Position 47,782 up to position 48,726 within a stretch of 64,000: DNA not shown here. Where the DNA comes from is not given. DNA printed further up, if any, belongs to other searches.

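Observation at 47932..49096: Dedicated sortase plus single substrate with LKQTG sorting signal embedded in the polysaccharide locus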

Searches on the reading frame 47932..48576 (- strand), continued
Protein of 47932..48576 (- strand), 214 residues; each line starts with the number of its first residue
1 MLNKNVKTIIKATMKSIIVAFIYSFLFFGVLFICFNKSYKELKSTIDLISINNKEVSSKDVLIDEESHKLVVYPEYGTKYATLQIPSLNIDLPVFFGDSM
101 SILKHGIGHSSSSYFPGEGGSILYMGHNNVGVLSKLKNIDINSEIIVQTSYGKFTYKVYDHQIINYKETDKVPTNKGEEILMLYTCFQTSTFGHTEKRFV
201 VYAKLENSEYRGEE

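Call 58: search_solved_structures(query=window:47935-48576:-, max_evalue=0.001, show_alignments=2)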
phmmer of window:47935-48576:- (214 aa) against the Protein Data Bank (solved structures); distinct sequences matched with E-value up to 0.001: 26.
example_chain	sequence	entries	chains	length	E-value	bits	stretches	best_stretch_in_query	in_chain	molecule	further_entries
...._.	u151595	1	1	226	1.5e-11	47.5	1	80-189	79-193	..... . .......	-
4d70_A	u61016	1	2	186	1.3e-09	41.2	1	55-205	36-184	SORTASE FAMILY PROTEIN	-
2ln7_A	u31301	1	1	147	4e-09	39.6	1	76-208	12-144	LPXTG-site transpeptidase family protein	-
7f87_A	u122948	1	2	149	3e-08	36.8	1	83-207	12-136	Class A sortase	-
7cfj_A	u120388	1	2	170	3.7e-08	36.4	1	83-207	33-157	Class A sortase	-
2xwg_A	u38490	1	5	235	1.1e-07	34.9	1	81-191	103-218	SORTASE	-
6ixz_A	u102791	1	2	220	1.7e-07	34.3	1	77-194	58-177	Sortase family protein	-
7d6p_A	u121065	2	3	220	1.9e-07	34.1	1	77-194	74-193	Sortase family protein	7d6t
4g1j_A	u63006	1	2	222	1.1e-05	28.3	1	82-188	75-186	Sortase family protein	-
3rbi_A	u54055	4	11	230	1.2e-05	28.2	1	82-188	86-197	Sortase family protein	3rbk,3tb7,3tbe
6bwe_A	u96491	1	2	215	1.8e-05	27.6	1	80-192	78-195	Putative fimbrial associated sortase-like protein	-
5k9a_A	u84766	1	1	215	1.8e-05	27.6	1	80-192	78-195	Putative fimbrial associated sortase-like protein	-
4d7w_A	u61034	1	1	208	2.5e-05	27.2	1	82-189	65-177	SORTASE FAMILY PROTEIN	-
5uus_A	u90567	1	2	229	2.7e-05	27.1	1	71-159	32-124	Possible sortase-like protein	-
4g1h_A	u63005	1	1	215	5.5e-05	26.1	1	79-188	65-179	Sortase family protein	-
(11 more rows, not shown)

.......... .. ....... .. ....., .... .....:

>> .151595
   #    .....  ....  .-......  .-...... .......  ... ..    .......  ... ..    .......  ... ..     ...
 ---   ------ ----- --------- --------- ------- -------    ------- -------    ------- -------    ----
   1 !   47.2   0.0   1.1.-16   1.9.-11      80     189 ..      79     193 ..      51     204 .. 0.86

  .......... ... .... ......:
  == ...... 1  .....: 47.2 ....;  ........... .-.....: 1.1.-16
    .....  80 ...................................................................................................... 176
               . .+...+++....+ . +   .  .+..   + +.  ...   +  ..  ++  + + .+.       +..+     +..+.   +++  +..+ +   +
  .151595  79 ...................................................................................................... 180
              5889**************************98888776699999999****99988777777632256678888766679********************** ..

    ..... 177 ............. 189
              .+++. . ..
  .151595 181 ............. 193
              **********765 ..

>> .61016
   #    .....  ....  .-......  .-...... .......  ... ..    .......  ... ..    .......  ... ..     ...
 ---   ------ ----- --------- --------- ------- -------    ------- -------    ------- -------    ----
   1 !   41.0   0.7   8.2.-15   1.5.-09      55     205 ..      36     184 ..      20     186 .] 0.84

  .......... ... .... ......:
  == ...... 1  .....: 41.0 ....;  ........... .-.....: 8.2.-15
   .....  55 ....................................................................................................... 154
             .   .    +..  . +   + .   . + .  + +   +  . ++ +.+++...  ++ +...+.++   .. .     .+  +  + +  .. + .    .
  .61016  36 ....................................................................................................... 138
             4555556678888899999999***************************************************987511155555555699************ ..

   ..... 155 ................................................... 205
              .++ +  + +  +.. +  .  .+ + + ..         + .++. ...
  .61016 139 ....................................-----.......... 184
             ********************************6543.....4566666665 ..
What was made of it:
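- The best PDB sequence match is a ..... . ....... (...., call 58).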

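Call 61: search_protein_families(library=ncbifam, proteins=[P0042, P0098, P0016, P0078, P0059], max_evalue=1e-10)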
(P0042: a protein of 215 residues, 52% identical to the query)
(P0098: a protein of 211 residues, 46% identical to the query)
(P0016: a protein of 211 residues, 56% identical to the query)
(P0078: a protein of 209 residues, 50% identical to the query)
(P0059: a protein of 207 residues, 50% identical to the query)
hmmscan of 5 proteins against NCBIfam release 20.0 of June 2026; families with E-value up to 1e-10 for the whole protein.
P0042 (215 aa): 5 families
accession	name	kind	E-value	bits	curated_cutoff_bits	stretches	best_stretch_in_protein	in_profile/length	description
NF058671.1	sortase_SrtD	exception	2.8e-29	102.1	140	1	27-207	4-186/187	class D sortase, LPxTATN-specific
NF033746.1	class_D_sortase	subfamily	1.1e-26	93.3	165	1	77-208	4-133/135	class D sortase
TIGR01076.1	sortase_fam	subfamily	4.1e-19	68.7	39.35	1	84-195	1-117/136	sortase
NF033745.1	class_C_sortase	subfamily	3.7e-16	59.5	160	1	76-206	85-218/220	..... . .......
NF033747.1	class_E_sortase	subfamily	6.5e-13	49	160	1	70-212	58-209/211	class E sortase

P0098 (211 aa): 5 families
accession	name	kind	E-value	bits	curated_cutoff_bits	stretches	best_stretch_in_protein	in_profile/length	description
NF058671.1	sortase_SrtD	exception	7.4e-28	97.5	140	1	23-204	4-186/187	class D sortase, LPxTATN-specific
NF033746.1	class_D_sortase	subfamily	1.8e-27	95.8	165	1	74-206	4-134/135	class D sortase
TIGR01076.1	sortase_fam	subfamily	5.5e-22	78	39.35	1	81-204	1-126/136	sortase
NF033745.1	class_C_sortase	subfamily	1e-18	67.9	160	1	71-200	83-215/220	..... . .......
NF033747.1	class_E_sortase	subfamily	8.2e-13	48.7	160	1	72-209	63-209/211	class E sortase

P0016 (211 aa): 5 families
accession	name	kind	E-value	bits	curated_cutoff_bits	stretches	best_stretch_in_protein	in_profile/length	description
NF058671.1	sortase_SrtD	exception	1e-29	103.5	140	1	37-205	21-186/187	class D sortase, LPxTATN-specific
NF033746.1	class_D_sortase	subfamily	3.6e-28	98.1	165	1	75-207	4-134/135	class D sortase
TIGR01076.1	sortase_fam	subfamily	1.2e-21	76.9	39.35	1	83-203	2-124/136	sortase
NF033745.1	class_C_sortase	subfamily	2.7e-19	69.8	160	1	72-201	83-215/220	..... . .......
NF033747.1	class_E_sortase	subfamily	9.7e-16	58.2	160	1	69-210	59-209/211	class E sortase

P0078 (209 aa): 5 families
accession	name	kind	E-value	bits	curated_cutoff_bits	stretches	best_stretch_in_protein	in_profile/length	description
NF058671.1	sortase_SrtD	exception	5e-30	104.6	140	1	52-205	36-186/187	class D sortase, LPxTATN-specific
NF033746.1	class_D_sortase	subfamily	7.5e-28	97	165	1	75-206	4-133/135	class D sortase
TIGR01076.1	sortase_fam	subfamily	6.5e-23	81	39.35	1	84-203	3-124/136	sortase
NF033745.1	class_C_sortase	subfamily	2.6e-17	63.3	160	1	75-203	87-217/220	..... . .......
NF033747.1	class_E_sortase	subfamily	1.6e-14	54.3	160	1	74-208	64-207/211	class E sortase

P0059 (207 aa): 6 families
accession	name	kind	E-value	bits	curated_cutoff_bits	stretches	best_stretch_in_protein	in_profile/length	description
NF058671.1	sortase_SrtD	exception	4.4e-38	130.8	140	1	49-205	33-187/187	class D sortase, LPxTATN-specific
NF033746.1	class_D_sortase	subfamily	7e-36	123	165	1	74-205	4-133/135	class D sortase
TIGR01076.1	sortase_fam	subfamily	1.1e-28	99.7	39.35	1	81-204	1-126/136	sortase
NF033745.1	class_C_sortase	subfamily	4.8e-23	82.1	160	1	66-204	78-219/220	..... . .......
NF033747.1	class_E_sortase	subfamily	8.2e-17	61.7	160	1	26-206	14-206/211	class E sortase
TIGR03784.1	marine_sortase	equivalog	2e-12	47.1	158.25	1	80-203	51-174/174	class GN sortase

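Call 63: find_encoding_contigs(protein=window:47932-48576:-, flank=500, max_places=10)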
Protein window:47932-48576:- (214 aa): 3 contigs read that carry it; 2 places shown.
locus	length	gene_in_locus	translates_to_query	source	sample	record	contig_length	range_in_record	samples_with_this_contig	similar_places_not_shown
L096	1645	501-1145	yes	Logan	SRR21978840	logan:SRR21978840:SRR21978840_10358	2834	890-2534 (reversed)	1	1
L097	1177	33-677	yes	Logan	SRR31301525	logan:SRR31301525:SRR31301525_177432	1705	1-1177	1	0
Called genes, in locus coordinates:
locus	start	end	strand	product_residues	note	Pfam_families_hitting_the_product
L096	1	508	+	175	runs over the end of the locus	-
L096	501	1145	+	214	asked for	PF04203:Sortase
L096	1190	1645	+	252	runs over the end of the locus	-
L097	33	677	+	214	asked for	PF04203:Sortase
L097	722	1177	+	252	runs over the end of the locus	-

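Call 69: search_protein_families(library=pfam, proteins=[L066:6620-7402:+, L072:7718-9082:+, L067:1735-4716:+, L032:13680-14018:+, L079:2208-3350:+, L023:612-1778:+, L054:12383-13264:+, L028:13418-14641:+, L028:14704-15390:+, L052:6466-6969:+], max_evalue=0.001)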
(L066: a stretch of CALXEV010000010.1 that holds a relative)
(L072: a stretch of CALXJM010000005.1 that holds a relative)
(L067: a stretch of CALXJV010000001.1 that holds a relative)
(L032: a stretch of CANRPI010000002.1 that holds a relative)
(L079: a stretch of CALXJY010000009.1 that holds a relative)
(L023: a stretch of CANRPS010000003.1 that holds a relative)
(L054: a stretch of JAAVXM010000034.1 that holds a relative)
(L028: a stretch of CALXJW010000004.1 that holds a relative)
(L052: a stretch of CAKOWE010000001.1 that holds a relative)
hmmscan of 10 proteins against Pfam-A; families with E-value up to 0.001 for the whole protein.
L066:6620-7402:+ (260 aa): 0 families

L072:7718-9082:+ (454 aa): 4 families
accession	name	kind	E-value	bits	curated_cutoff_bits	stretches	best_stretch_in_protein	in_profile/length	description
PF02878.22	PGM_PMM_I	-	3.9e-43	146.9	22.5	1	2-136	1-135/138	Phosphoglucomutase/phosphomannomutase, alpha/beta/alpha domain I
PF02880.22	PGM_PMM_III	-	1.7e-38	131.7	20.7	1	263-372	1-112/115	Phosphoglucomutase/phosphomannomutase, alpha/beta/alpha domain III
PF00408.26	PGM_PMM_IV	-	7.9e-18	64.7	23.1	1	379-447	1-67/68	Phosphoglucomutase/phosphomannomutase, C-terminal domain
PF02879.22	PGM_PMM_II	-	7.7e-14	52.5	29.3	1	158-259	1-103/103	Phosphoglucomutase/phosphomannomutase, alpha/beta/alpha domain II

L067:1735-4716:+ (993 aa): 1 family
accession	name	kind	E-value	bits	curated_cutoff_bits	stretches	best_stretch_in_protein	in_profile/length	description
PF00404.24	Dockerin_1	-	3e-08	34.2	22.9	1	933-988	1-56/57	Dockerin type I domain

L032:13680-14018:+ (112 aa): 0 families

L079:2208-3350:+ (380 aa): 11 families
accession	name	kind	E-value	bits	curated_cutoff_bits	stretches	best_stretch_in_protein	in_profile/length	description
PF04432.18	FrhB_FdhB_C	-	2.2e-23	83.3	23.3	1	153-316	3-148/150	Coenzyme F420 hydrogenase/dehydrogenase, beta subunit C terminus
PF00037.32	Fer4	-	2.3e-08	33.9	21.1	1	2-23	2-23/24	4Fe-4S binding domain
PF12838.12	Fer4_7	-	2.4e-08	34.8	27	1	7-54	1-50/52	4Fe-4S dicluster domain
PF12797.12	Fer4_2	-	1.6e-07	31.2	24.5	1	1-19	3-21/22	4Fe-4S binding domain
PF04422.18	FrhB_FdhB_N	-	5.2e-07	30.2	22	1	69-138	4-74/78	Coenzyme F420 hydrogenase/dehydrogenase, beta subunit N-term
PF13237.11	Fer4_10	-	7.3e-07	29.5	25.5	1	35-61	2-22/53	4Fe-4S dicluster domain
PF12837.12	Fer4_6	-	2.1e-06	27.9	25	0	2-23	3-24/24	4Fe-4S binding domain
PF13187.11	Fer4_9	-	4.6e-06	27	27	1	7-54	1-49/52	4Fe-4S dicluster domain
PF14697.11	Fer4_21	-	6.2e-06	26.7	35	1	3-25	36-59/59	4Fe-4S dicluster domain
PF13370.11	Fer4_13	-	7.1e-06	27.1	24.5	0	37-76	1-40/58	4Fe-4S single cluster domain of Ferredoxin I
PF12800.12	Fer4_4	-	0.00092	19.8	24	0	6-20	2-16/17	4Fe-4S binding domain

L023:612-1778:+ (388 aa): 5 families
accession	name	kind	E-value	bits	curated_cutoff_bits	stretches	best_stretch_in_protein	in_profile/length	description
PF03721.20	UDPG_MGDP_dh_N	-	4.2e-33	114.9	27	1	1-170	1-183/187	UDP-glucose/GDP-mannose dehydrogenase family, NAD binding domain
PF00984.24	UDPG_MGDP_dh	-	4.8e-27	94.3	25.4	1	192-281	2-93/94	UDP-glucose/GDP-mannose dehydrogenase family, central domain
PF03720.21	UDPG_MGDP_dh_C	-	1.8e-13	51.2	30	1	300-376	1-81/103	UDP-glucose/GDP-mannose dehydrogenase family, UDP binding domain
PF01210.29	NAD_Gly3P_dh_N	-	2.1e-05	25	23.1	1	2-84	1-80/158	NAD-dependent glycerol-3-phosphate dehydrogenase N-terminus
PF03807.23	F420_oxidored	-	0.0001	23.3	21.6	0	2-83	1-69/94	NADP oxidoreductase coenzyme F420-dependent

L054:12383-13264:+ (293 aa): 5 families
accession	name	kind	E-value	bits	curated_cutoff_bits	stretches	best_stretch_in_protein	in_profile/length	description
PF08282.18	Hydrolase_3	-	1e-59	202.8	20.9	1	8-287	1-255/255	haloacid dehalogenase-like hydrolase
PF00702.32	Hydrolase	-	3.5e-16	60.6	26.4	1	183-255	114-191/191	haloacid dehalogenase-like hydrolase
PF05116.19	S6PP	-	4e-12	46.7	20.3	2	213-271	159-217/247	Sucrose-6F-phosphate phosphohydrolase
PF12710.13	HAD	-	3.8e-05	24.6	27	0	208-251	138-188/189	haloacid dehalogenase-like hydrolase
PF13419.12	HAD_2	-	3.8e-05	24.3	23.8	1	113-260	14-177/178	Haloacid dehalogenase-like hydrolase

L028:13418-14641:+ (407 aa): 1 family
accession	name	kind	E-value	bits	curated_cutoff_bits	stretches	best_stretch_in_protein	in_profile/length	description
PF08666.17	SAF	-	1.3e-05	26.1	21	0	51-84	1-33/63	SAF domain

L028:14704-15390:+ (228 aa): 0 families

L052:6466-6969:+ (167 aa): 1 family
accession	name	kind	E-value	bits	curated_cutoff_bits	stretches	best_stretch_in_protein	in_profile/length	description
PF01189.24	Methyltr_RsmB-F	-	1.5e-29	103.5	27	1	2-164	36-199/199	16S rRNA methyltransferase RsmB/F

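Call 78: search_protein_families(library=pfam, proteins=[L039:4055-5110:+, L039:5577-6326:+, L039:6382-6966:+, L039:9493-9954:+, L039:9978-10517:+, L039:10628-12601:+, L086:4346-5275:+, L086:9536-10459:+, L086:1529-3085:+, L086:13922-15604:+], max_evalue=0.001)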
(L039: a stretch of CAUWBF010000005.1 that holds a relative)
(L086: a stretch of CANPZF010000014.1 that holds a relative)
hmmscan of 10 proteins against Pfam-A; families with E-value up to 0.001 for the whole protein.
L039:4055-5110:+ (351 aa): 7 families
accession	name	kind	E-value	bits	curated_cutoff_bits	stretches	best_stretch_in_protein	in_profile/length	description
PF00154.27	RecA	-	1.4e-144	480.8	27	1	10-271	1-262/262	recA bacterial DNA recombination protein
PF21096.2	RecA_C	-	5.3e-28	97.4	27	1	274-329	1-56/57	RecA C-terminal domain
PF06745.19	ATPase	-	1.4e-08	34.8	26.6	1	42-119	1-80/231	KaiC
PF08423.17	Rad51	-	7.8e-08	32.3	22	1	38-232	4-214/244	Rad51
PF01637.24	ATPase_2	-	9.8e-07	29.2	33.2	1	62-197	21-119/225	ATPase domain predominantly from Archaea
PF13479.12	AAA_24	-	1.6e-05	25.3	27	1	64-153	5-78/195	AAA domain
PF13481.12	AAA_25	-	0.00028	21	27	0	58-91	30-61/195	AAA domain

L039:5577-6326:+ (249 aa): 1 family
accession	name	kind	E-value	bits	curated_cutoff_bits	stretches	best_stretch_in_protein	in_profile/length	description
PF02616.19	SMC_ScpA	-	1.3e-28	101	24.6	1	29-244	1-229/232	Segregation and condensation protein ScpA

L039:6382-6966:+ (194 aa): 0 families

L039:9493-9954:+ (153 aa): 1 family
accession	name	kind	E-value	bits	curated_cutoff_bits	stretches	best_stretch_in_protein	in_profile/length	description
PF01475.25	FUR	-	3.8e-26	92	23.1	1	28-131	5-110/121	Ferric uptake regulator family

L039:9978-10517:+ (179 aa): 3 families
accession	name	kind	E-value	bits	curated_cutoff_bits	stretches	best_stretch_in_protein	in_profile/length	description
PF02915.23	Rubrerythrin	-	7.1e-28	98.1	22.8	1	10-127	1-137/137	Rubrerythrin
PF21349.2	RUBY_RBDX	-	2e-13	50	26.5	1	144-173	1-30/30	Rubrerythrin, rubredoxin-like domain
PF00210.30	Ferritin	-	3.7e-07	30.6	24.5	1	10-129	2-105/142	Ferritin-like domain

L039:10628-12601:+ (657 aa): 2 families
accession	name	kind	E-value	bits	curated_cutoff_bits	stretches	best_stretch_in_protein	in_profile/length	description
PF06874.16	FBPase_2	-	1.1e-303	1008.9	27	1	10-646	1-638/639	Firmicute fructose-1,6-bisphosphatase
PF00149.33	Metallophos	-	0.00029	21.8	21.5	0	186-258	20-109/191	Calcineurin-like phosphoesterase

L086:4346-5275:+ (309 aa): 1 family
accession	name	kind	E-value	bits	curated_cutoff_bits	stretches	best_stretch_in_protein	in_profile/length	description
PF01116.26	F_bP_aldolase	-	4.8e-107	358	25.5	1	3-308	1-277/277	Fructose-bisphosphate aldolase class-II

L086:9536-10459:+ (307 aa): 2 families
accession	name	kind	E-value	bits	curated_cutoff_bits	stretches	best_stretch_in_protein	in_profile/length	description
PF00589.27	Phage_integrase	-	5e-30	105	27.1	1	115-297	2-170/172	Phage integrase family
PF14659.12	Phage_int_SAM_3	-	1.7e-05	25.4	22.6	1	12-65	2-55/58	Phage integrase, N-terminal SAM-like domain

L086:1529-3085:+ (518 aa): 2 families
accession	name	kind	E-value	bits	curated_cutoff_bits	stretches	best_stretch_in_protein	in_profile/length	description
PF13091.12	PLDc_2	-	5.9e-42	143.1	27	2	359-485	1-130/132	PLD-like domain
PF00614.28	PLDc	-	9.3e-13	48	21.9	2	254-281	1-28/28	Phospholipase D Active site motif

L086:13922-15604:+ (560 aa): 1 family
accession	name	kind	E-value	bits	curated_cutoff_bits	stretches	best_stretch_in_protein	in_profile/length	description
PF01933.23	CofD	-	7.2e-83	278.5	30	1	107-392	1-288/290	2-phospho-L-lactate transferase CofD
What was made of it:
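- Two species keep the cassette among housekeeping genes with no cps neighbours (L039, L086; call 78). Two species carry the cassette without cps neighbours (call 78). Two species have the cassette away from cps genes (call 78).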
